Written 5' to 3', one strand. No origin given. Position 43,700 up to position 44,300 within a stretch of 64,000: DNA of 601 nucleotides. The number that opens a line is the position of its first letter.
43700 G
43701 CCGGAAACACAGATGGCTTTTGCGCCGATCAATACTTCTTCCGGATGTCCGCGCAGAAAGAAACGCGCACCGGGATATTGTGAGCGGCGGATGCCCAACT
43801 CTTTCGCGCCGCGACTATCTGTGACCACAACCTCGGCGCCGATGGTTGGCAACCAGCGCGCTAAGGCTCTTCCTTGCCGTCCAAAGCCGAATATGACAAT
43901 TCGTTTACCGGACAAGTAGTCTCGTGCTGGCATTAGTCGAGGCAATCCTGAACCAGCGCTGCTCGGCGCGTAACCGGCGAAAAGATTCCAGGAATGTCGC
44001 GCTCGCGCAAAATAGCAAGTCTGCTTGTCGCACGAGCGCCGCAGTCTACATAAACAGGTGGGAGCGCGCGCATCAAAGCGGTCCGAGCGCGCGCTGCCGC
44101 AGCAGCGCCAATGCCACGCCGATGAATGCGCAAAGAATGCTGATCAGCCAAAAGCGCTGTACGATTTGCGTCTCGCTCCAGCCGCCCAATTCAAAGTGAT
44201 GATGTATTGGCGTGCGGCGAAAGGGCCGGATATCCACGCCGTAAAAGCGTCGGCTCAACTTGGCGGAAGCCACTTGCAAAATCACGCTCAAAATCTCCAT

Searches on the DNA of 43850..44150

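Call 23: search_rna_families(source=window, start=43850, end=44150, threshold=evalue, max_evalue=10, show_alignments=2)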
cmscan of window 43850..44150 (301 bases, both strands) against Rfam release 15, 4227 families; matches with E-value up to 10: 0.
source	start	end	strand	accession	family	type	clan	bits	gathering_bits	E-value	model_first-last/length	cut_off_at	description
